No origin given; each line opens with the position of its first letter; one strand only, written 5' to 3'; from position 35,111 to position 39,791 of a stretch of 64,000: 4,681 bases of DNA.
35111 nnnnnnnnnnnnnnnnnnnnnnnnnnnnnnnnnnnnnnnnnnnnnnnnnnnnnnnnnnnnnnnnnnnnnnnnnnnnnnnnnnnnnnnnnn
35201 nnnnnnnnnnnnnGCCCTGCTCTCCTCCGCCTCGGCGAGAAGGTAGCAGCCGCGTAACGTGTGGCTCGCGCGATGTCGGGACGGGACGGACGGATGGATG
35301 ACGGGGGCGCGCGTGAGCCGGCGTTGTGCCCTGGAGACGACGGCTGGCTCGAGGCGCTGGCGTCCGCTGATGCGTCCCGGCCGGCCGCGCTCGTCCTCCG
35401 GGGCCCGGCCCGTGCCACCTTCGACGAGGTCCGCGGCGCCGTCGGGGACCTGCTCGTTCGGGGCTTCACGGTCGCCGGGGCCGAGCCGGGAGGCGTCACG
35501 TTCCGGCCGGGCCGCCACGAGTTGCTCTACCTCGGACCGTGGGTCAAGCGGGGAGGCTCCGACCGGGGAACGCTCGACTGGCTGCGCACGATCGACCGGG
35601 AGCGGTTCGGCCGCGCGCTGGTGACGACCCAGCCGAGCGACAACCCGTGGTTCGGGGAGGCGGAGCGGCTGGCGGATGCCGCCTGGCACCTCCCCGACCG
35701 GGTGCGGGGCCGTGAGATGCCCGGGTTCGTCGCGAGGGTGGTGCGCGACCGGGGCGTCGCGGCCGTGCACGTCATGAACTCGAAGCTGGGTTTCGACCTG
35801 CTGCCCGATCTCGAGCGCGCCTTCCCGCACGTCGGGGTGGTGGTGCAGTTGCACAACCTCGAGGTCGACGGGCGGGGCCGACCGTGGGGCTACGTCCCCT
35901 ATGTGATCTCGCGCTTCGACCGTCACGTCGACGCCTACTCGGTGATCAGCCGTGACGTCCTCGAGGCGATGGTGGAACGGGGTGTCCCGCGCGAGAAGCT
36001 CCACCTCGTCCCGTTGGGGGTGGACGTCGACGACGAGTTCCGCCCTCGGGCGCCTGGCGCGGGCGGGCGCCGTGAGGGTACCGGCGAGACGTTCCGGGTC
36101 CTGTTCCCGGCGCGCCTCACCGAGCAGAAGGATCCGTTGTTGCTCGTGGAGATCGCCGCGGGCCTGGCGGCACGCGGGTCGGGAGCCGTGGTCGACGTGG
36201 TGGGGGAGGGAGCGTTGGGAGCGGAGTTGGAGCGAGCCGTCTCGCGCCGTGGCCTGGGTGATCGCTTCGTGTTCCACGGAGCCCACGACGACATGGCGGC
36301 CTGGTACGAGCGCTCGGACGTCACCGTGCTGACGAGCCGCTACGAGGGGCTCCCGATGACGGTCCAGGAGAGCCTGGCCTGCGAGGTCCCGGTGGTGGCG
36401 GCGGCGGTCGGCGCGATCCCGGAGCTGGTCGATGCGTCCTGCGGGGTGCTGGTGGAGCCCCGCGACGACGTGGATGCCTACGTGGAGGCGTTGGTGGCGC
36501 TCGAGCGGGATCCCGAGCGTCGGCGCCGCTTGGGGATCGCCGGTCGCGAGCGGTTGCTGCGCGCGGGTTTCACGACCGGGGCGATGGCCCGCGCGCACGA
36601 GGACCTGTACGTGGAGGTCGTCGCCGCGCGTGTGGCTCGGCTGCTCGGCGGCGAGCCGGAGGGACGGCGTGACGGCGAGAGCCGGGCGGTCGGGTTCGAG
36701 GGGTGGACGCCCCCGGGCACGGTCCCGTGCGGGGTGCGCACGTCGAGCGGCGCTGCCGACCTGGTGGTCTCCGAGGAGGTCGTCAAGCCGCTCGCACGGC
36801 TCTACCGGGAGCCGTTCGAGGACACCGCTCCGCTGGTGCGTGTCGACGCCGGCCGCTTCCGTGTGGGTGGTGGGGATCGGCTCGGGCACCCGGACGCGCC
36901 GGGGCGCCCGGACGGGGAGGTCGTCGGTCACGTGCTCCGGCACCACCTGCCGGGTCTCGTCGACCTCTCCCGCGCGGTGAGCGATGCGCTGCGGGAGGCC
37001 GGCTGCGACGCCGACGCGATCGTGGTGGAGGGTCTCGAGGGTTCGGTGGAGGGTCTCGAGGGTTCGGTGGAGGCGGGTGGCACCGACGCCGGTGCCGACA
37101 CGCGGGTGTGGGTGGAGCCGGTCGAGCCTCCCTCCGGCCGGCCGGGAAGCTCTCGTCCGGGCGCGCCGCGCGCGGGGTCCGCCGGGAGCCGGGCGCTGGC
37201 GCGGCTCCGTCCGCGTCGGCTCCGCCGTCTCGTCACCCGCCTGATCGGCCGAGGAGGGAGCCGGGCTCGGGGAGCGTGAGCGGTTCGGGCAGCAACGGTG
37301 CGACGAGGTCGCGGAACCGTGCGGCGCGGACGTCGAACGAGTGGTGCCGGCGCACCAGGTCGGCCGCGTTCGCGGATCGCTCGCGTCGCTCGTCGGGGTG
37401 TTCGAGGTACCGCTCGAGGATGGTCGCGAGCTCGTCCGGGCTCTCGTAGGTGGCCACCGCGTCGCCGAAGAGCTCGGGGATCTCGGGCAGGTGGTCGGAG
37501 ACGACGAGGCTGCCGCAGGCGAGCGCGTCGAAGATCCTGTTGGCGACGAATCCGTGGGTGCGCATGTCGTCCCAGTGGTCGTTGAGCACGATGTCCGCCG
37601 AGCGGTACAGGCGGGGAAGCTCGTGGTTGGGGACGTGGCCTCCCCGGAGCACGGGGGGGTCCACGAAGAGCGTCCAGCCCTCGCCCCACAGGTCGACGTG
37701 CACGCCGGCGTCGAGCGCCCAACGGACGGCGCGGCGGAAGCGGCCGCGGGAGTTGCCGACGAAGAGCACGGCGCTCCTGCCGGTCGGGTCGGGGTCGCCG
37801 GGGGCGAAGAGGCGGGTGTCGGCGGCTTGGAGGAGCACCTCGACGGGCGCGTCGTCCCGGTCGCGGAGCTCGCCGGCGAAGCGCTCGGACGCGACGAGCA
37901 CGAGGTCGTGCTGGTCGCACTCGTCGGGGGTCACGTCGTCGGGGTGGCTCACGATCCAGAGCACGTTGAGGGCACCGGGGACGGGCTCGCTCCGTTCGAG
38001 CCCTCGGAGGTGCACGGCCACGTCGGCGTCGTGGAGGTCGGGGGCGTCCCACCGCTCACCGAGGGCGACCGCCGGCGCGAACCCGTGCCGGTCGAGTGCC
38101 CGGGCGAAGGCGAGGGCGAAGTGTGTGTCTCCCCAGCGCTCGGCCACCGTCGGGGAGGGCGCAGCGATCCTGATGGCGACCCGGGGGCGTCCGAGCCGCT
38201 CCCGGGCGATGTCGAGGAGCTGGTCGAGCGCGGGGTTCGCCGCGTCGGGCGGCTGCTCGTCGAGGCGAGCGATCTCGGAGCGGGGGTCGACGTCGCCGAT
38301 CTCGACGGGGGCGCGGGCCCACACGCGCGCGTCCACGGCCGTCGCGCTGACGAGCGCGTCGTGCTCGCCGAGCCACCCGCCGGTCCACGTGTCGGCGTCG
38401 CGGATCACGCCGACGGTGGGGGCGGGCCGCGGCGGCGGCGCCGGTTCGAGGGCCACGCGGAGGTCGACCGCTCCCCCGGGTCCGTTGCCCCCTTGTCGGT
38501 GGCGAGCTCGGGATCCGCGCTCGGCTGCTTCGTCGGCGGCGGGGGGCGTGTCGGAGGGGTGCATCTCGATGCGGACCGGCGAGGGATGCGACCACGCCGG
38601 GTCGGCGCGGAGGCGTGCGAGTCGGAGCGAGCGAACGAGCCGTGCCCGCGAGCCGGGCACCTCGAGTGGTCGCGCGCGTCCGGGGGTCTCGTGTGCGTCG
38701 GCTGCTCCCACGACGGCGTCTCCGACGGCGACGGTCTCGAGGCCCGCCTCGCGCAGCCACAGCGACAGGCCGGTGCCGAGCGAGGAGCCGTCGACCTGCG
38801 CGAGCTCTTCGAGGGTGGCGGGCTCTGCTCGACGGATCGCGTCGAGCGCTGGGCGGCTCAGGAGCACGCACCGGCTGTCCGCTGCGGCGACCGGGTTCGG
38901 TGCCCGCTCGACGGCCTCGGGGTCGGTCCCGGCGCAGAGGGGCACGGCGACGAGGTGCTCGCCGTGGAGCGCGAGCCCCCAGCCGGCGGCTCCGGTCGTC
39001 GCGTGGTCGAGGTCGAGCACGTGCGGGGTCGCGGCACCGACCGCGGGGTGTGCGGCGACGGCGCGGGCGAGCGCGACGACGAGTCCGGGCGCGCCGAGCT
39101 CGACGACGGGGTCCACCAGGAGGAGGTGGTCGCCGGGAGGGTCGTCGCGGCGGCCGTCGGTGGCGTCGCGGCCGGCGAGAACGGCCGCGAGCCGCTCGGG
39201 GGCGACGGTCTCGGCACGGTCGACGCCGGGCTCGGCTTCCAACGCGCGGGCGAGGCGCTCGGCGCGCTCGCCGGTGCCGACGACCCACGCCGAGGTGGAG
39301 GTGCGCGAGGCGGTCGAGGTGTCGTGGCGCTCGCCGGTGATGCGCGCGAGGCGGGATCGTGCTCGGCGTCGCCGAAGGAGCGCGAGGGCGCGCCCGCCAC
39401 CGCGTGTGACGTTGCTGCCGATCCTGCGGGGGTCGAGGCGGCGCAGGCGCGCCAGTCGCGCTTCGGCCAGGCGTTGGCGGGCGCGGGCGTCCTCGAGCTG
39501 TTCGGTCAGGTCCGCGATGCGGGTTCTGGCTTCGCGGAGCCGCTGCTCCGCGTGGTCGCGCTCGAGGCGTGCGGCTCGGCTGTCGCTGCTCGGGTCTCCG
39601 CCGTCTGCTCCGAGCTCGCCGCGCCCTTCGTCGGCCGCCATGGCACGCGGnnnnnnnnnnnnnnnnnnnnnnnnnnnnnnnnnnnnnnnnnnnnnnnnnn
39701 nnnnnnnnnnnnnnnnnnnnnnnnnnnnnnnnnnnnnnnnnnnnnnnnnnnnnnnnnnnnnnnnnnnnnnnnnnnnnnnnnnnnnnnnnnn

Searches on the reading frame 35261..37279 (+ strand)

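Call 64: search_protein_families(library=pfam, proteins=[window:35261-37279:+])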
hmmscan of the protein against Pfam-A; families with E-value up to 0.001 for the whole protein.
window:35261-37279:+ (672 aa): 6 families
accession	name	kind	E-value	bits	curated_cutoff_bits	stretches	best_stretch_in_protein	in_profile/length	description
PF00534.26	Glycos_transf_1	-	5.7e-29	101.3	26.4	1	277-431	15-172/172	Glycosyl transferases group 1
PF13692.12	Glyco_trans_1_4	-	3e-27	96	27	1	279-415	3-140/142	Glycosyl transferases group 1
PF13524.12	Glyco_trans_1_2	-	3.5e-09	37.2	25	1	333-441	28-137/144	Glycosyl transferase-like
PF13439.12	Glyco_transf_4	-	1.1e-08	35.8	28.5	1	142-257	49-169/170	Glycosyltransferase Family 4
PF13579.12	Glyco_trans_4_4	-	4.2e-06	27.6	29.7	1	98-253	1-158/158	Glycosyl transferase 4-like domain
PF20706.3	GT4-conflict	-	9.2e-06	25.3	26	1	234-382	161-312/385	Family 4 Glycosyltransferase in conflict systems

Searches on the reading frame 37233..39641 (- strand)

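Call 64: search_protein_families(library=pfam, proteins=[window:37233-39641:-])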
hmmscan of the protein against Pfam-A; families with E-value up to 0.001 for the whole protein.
window:37233-39641:- (802 aa): 2 families
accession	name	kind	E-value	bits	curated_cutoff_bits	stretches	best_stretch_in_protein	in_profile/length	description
PF13524.12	Glyco_trans_1_2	-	1.3e-28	100.2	25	1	639-776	6-142/144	Glycosyl transferase-like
PF13692.12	Glyco_trans_1_4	-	0.00017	22.3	27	0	664-747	61-141/142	Glycosyl transferases group 1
